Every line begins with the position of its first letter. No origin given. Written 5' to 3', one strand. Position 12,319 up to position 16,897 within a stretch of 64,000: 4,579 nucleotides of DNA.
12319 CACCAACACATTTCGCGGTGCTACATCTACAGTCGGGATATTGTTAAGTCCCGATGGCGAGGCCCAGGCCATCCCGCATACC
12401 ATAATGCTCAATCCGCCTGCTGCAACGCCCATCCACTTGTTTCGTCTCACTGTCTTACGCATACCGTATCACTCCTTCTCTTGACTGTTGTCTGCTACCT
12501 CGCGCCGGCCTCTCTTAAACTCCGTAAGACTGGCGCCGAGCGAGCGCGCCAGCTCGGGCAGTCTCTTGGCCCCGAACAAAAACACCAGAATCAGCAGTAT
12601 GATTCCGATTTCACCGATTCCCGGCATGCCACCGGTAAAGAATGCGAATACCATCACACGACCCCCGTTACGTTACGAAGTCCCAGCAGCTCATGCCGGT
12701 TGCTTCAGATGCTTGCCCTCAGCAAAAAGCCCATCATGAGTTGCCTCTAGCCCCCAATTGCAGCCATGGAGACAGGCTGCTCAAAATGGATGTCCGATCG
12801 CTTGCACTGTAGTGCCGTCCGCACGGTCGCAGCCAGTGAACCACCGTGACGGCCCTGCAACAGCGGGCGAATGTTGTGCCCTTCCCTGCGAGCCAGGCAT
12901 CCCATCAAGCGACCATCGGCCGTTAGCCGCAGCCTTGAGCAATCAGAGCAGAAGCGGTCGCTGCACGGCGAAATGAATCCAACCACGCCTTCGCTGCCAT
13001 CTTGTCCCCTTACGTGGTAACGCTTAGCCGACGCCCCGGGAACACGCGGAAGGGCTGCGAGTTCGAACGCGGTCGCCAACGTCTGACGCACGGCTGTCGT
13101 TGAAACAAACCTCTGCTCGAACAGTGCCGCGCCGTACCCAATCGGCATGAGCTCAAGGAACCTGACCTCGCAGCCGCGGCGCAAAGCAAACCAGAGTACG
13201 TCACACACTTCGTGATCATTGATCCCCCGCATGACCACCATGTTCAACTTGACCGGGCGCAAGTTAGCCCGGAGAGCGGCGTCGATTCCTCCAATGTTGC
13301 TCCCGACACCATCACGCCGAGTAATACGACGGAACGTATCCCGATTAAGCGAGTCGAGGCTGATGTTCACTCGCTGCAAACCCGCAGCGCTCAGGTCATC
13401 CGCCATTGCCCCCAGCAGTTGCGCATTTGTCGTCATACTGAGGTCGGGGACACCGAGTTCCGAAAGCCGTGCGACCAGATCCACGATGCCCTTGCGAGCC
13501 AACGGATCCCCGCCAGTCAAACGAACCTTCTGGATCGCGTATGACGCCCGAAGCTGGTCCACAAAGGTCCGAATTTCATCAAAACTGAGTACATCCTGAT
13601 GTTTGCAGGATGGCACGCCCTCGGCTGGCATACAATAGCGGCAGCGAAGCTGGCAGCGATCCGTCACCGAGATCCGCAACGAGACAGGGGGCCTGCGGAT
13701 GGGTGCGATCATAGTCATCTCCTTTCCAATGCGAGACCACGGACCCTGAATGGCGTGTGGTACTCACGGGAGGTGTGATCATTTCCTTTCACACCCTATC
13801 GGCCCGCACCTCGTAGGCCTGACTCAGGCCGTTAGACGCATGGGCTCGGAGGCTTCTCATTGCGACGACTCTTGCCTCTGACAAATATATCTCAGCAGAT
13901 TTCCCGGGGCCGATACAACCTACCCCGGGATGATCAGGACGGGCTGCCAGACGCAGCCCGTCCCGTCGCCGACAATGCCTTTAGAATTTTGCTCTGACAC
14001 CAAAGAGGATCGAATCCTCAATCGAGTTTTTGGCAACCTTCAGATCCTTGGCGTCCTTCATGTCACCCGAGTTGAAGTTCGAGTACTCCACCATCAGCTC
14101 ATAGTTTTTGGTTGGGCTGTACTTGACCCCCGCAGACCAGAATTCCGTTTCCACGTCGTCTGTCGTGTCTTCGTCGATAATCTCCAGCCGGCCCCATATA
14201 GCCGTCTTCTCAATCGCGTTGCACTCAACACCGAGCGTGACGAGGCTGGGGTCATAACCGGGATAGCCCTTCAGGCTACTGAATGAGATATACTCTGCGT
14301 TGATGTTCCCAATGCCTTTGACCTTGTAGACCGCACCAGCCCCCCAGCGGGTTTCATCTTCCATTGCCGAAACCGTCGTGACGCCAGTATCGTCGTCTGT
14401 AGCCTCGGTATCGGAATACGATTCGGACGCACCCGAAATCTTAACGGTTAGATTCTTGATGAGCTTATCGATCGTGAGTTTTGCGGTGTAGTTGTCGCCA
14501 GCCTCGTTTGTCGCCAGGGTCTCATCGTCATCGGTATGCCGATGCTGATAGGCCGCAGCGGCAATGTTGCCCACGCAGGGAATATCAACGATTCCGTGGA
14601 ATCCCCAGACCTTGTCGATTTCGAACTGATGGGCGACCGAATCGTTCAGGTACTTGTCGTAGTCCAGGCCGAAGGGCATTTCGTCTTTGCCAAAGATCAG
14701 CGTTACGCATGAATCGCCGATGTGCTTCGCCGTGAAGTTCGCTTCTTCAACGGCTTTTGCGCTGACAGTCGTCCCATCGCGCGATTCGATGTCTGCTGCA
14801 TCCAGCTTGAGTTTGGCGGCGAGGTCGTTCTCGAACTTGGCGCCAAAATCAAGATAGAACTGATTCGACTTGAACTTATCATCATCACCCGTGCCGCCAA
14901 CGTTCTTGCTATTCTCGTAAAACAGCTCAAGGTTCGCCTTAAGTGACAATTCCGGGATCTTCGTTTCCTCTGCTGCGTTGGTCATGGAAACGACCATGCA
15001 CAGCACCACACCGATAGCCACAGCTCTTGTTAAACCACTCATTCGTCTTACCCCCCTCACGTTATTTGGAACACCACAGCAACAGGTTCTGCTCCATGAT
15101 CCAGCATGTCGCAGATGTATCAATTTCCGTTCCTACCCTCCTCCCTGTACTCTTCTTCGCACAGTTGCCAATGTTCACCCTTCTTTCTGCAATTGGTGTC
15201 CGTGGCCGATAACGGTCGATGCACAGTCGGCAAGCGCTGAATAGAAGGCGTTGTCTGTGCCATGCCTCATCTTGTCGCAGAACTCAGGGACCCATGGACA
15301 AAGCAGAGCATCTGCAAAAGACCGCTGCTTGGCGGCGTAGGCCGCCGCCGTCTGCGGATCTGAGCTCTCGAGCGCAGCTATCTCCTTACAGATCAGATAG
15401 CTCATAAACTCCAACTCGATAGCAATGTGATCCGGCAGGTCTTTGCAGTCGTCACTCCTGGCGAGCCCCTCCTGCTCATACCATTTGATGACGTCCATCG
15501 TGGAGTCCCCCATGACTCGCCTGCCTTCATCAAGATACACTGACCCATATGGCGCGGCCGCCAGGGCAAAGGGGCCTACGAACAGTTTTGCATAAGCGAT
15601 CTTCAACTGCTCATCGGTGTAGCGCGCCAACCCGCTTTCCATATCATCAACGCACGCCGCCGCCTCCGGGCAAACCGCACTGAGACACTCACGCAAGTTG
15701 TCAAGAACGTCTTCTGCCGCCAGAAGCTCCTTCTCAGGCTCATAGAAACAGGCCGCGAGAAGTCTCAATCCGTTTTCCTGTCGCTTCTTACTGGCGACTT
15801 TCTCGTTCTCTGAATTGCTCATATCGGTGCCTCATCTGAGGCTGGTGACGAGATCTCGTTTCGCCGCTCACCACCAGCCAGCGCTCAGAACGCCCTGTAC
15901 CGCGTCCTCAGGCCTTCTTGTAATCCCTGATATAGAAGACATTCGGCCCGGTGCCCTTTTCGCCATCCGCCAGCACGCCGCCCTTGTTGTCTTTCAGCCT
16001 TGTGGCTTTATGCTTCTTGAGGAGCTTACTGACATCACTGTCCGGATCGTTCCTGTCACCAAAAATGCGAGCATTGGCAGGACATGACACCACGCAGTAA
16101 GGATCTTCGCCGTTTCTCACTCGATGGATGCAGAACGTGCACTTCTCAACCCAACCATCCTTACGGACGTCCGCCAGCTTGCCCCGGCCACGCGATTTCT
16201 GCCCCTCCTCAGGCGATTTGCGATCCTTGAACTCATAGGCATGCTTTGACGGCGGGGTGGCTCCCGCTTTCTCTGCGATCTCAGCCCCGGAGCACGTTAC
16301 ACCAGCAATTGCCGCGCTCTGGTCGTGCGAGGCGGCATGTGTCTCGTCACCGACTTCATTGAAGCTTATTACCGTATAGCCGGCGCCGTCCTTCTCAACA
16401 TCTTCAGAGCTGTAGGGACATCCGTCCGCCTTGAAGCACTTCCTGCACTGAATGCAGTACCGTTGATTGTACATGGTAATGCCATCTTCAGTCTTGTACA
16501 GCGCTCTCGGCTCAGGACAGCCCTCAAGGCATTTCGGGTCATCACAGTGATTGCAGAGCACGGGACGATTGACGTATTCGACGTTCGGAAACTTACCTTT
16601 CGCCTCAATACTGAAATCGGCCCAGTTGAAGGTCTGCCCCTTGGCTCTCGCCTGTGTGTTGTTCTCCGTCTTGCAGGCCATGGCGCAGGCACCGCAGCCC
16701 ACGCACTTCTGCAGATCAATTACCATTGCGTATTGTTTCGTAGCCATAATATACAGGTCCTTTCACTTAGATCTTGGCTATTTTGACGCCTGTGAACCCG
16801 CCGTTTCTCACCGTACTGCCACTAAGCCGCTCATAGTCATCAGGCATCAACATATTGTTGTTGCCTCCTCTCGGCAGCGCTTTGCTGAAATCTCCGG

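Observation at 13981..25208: Respiratory molybdoenzyme module of unknown substrate with a dedicated 11-12-heme NapC-type cytochrome, porin, and its own PhnD-like-SBP/NarXL-type sensory system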

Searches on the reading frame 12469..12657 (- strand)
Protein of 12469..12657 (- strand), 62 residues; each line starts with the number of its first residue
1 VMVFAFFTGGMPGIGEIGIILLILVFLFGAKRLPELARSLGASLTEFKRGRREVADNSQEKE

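Call 55: search_protein_families(library=pfam, proteins=[window:12469-12657:-], max_evalue=0.01)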
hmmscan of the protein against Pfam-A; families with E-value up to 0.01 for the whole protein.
window:12469-12657:- (62 aa): 1 family
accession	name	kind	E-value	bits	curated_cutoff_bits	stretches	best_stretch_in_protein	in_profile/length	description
PF02416.21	TatA_B_E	-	6.1e-17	61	21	1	13-61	2-51/53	mttA/Hcf106 family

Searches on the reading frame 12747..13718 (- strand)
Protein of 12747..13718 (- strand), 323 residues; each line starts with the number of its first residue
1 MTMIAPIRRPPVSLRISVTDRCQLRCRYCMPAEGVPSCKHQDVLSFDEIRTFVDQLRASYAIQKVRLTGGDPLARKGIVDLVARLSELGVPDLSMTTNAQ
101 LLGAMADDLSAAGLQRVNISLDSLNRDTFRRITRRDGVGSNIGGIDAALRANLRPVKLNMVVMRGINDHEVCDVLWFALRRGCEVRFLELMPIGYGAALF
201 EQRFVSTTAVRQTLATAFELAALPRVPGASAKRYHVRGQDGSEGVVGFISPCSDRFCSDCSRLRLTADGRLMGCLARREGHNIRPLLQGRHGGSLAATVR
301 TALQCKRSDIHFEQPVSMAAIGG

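Call 19: search_protein_families(library=pfam, proteins=[window:12747-13718:-], max_evalue=0.001)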
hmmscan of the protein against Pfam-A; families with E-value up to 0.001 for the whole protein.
window:12747-13718:- (323 aa): 3 families
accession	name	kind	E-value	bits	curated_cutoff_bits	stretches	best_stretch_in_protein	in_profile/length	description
PF04055.27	Radical_SAM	-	2.5e-30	106.3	29.5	1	16-175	1-163/166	Radical SAM superfamily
PF06463.18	Mob_synth_C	-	6.6e-30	104.1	37.4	1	184-310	2-126/128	Molybdenum Cofactor Synthesis C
PF13353.11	Fer4_12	-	1.4e-05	25.8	22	1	20-121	13-113/137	4Fe-4S single cluster domain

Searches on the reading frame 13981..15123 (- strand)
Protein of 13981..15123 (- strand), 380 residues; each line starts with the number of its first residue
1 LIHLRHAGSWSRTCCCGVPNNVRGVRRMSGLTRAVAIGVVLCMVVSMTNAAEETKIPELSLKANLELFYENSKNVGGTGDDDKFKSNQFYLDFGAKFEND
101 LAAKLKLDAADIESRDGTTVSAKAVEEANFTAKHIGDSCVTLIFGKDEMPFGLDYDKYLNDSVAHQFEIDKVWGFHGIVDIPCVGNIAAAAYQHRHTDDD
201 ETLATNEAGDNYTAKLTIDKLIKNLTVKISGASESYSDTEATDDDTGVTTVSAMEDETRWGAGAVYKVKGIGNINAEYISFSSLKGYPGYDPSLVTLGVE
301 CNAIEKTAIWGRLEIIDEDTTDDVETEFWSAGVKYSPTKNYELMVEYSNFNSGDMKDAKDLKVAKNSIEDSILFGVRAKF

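Call 3: search_protein_families(library=pfam, proteins=[window:13981-15123:-], max_evalue=0.01)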
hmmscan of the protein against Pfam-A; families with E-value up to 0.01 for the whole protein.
window:13981-15123:- (380 aa): 3 families
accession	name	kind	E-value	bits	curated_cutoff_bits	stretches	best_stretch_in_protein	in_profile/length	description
PF13609.12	Porin_4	-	1.7e-09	38.4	27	1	40-352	4-307/310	Gram-negative porin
PF07396.17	Porin_O_P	-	4e-07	30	20.9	1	62-248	4-193/370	Phosphate-selective porin O and P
PF13505.12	OMP_b-brl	-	0.0028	18.3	28.7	0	209-360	43-161/175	Outer membrane protein beta-barrel domain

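Call 4: search_protein_families(library=ncbifam, proteins=[window:13981-15123:-], max_evalue=0.001)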
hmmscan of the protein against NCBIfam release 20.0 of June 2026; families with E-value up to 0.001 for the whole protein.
window:13981-15123:- (380 aa): 0 families

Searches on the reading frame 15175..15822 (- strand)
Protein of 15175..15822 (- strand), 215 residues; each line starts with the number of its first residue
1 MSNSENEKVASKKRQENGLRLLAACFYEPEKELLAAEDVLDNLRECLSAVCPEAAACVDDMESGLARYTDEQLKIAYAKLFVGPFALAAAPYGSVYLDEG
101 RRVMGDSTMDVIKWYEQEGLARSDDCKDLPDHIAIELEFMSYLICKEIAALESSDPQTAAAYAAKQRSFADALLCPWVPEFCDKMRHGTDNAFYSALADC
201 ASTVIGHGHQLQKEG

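Call 3: search_protein_families(library=pfam, proteins=[window:15175-15822:-], max_evalue=0.01)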
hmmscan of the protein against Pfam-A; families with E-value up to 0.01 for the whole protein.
window:15175-15822:- (215 aa): 1 family
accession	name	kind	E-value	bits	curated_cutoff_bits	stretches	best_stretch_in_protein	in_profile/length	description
PF02613.20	Nitrate_red_del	-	2.2e-34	118.9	22.2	1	55-183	9-136/136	Nitrate reductase delta subunit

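Call 4: search_protein_families(library=ncbifam, proteins=[window:15175-15822:-], max_evalue=0.001)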
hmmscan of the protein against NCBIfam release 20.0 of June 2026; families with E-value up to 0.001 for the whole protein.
window:15175-15822:- (215 aa): 4 families
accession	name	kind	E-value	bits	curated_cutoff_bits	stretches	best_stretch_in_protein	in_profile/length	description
NF003442.0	PRK04976.1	equivalog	4.2e-20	72.6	132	1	56-210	55-206/211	molecular chaperone TorD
NF008632.0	PRK11621.1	equivalog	6.9e-20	71.5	162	1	19-205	14-185/203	Tat proofreading chaperone DmsD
TIGR03482.1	DMSO_red_II_cha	subfamily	1.3e-18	67.8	152.3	1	19-205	6-185/197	DMSO reductase family type II enzyme chaperone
NF042981.1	EthbenzDh_ebdD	equivalog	5.6e-15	55.6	360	1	68-205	76-208/222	ethylbenzene dehydrogenase subunit delta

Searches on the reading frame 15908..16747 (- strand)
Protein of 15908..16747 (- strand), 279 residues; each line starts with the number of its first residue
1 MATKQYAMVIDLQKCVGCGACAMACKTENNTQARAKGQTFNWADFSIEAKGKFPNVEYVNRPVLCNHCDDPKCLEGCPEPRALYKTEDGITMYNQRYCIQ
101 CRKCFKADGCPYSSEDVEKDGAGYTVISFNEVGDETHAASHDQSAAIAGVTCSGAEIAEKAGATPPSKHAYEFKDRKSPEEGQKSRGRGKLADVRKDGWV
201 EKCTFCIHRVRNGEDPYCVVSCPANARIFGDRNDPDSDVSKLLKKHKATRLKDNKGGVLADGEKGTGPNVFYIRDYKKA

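Call 3: search_protein_families(library=pfam, proteins=[window:15908-16747:-], max_evalue=0.01)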
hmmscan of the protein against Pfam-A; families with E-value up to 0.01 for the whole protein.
window:15908-16747:- (279 aa): 9 families
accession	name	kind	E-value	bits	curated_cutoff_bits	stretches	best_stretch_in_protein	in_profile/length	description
PF13247.11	Fer4_11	-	1.1e-15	58.1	26.2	2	195-232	63-100/100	4Fe-4S dicluster domain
PF13237.11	Fer4_10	-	1.5e-07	31.7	25.5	1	8-32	2-28/53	4Fe-4S dicluster domain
PF12837.12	Fer4_6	-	3.6e-07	30.2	25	1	8-27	2-21/24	4Fe-4S binding domain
PF12797.12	Fer4_2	-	2.6e-06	27.5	24.5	1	7-26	2-21/22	4Fe-4S binding domain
PF13187.11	Fer4_9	-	3.1e-06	27.5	27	1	14-79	1-49/52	4Fe-4S dicluster domain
PF12838.12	Fer4_7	-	3.6e-06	27.8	27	2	14-78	1-49/52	4Fe-4S dicluster domain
PF00037.32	Fer4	-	9.6e-06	25.6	21.1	1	9-27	2-20/24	4Fe-4S binding domain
PF14697.11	Fer4_21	-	0.002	18.6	35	1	9-29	2-22/59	4Fe-4S dicluster domain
PF13183.11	Fer4_8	-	0.0025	18.8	27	0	12-79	2-66/68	4Fe-4S dicluster domain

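Call 4: search_protein_families(library=ncbifam, proteins=[window:15908-16747:-], max_evalue=0.001)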
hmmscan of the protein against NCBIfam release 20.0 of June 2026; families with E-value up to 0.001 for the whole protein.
window:15908-16747:- (279 aa): 24 families
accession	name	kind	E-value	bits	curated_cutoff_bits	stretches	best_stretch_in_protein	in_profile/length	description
NF041715.1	arsenate_red_ArrB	equivalog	9.5e-60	202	450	1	6-276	3-228/233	arsenate respiratory reductase iron-sulfur subunit ArrB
NF045797.1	DsrO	equivalog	1.6e-41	142.2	200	2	3-115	41-150/235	sulfate reduction electron transfer complex DsrMKJOP subunit DsrO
NF011569.0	PRK14993.1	equivalog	2.9e-38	131.7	416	2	3-119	41-151/244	tetrathionate reductase subunit TtrB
NF041782.1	mnquin_red_QrcC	equivalog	2.3e-30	106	400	2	6-114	1-115/239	menaquinone reductase iron-sulfur cluster-binding subunit QrcC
TIGR03478.1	DMSO_red_II_bet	subfamily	2.5e-28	98.9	480.7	3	40-114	108-178/321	DMSO reductase family type II enzyme, iron-sulfur subunit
TIGR03149.1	cyt_nit_nrfC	equivalog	2.9e-28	98.7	377.6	2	3-113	36-140/225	cytochrome c nitrite reductase Fe-S protein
TIGR02951.1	DMSO_dmsB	equivalog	7.9e-26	91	214.1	2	5-120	1-117/161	DMSO/selenate family reductase complex B subunit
NF042979.1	EthbenzDh_ebdB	equivalog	2.5e-23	82.5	740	3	39-114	129-200/354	ethylbenzene dehydrogenase subunit beta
TIGR01582.1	FDH-beta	equivalog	2.6e-22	79.2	334.7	2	5-119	21-145/283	formate dehydrogenase subunit beta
NF045715.1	sulf_resp_HmcB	equivalog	2.4e-18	66.3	420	2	5-113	36-152/307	sulfate respiration complex iron-sulfur protein HmcB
NF008134.0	PRK10882.1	equivalog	2.6e-18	66.2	263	2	5-113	38-159/329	hydrogenase 2 operon protein HybA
TIGR01660.1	narH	equivalog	5e-14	51.6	524.05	1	39-113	157-229/492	nitrate reductase subunit beta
NF038355.1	FDH3_beta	equivalog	6.4e-13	49.1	240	1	8-121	5-107/180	formate dehydrogenase FDH3 subunit beta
NF007658.0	PRK10330.1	equivalog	4.1e-12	46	260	1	8-117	5-106/181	electron transport protein HydN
NF009408.0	PRK12769.1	equivalog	6.3e-11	41.1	1003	1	8-118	5-105/659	formate-dependent uric acid utilization protein AegA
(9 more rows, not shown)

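Call 62: search_solved_structures(query=window:15908-16747:-, show_alignments=1, max_evalue=1e-10)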
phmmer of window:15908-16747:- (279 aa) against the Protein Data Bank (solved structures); distinct sequences matched with E-value up to 1e-10: 11.
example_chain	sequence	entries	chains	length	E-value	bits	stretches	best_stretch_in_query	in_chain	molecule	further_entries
6cz7_B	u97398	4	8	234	1.8e-47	165.3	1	6-276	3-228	4Fe-4S ferredoxin, iron-sulfur binding domain protein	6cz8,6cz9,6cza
2vpw_B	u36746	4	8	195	3e-34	121.8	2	5-114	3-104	NRFC PROTEIN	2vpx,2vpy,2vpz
2ivf_B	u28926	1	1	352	2.7e-22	82.6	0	39-113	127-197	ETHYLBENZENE DEHYDROGENASE BETA-SUBUNIT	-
4ydd_B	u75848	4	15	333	5.2e-20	75.1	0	41-114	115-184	DMSO reductase family type II enzyme, iron-sulfur subunit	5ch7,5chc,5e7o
1kqf_B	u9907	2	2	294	5.4e-18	68.5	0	5-119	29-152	FORMATE DEHYDROGENASE, NITRATE-INDUCIBLE, IRON-SULFUR SUBUNIT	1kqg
6f0k_B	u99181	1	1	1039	3.7e-16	62.5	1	4-113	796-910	Fe-S-cluster-containing hydrogenase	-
1q16_B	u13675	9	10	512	8.4e-13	51.5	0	50-113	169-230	Respiratory nitrate reductase 1 beta chain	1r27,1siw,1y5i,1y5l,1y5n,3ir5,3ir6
6btm_B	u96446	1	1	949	2.9e-12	49.7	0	6-38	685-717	Alternative Complex III subunit B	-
7b04_A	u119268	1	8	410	4.1e-12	49.2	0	64-113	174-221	Nitrite oxidoreductase subunit B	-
1y4z_B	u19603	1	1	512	6.7e-12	48.5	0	50-113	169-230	Respiratory nitrate reductase 1 beta chain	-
3egw_B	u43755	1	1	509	8.2e-12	48.2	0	50-113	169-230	Respiratory nitrate reductase 1 beta chain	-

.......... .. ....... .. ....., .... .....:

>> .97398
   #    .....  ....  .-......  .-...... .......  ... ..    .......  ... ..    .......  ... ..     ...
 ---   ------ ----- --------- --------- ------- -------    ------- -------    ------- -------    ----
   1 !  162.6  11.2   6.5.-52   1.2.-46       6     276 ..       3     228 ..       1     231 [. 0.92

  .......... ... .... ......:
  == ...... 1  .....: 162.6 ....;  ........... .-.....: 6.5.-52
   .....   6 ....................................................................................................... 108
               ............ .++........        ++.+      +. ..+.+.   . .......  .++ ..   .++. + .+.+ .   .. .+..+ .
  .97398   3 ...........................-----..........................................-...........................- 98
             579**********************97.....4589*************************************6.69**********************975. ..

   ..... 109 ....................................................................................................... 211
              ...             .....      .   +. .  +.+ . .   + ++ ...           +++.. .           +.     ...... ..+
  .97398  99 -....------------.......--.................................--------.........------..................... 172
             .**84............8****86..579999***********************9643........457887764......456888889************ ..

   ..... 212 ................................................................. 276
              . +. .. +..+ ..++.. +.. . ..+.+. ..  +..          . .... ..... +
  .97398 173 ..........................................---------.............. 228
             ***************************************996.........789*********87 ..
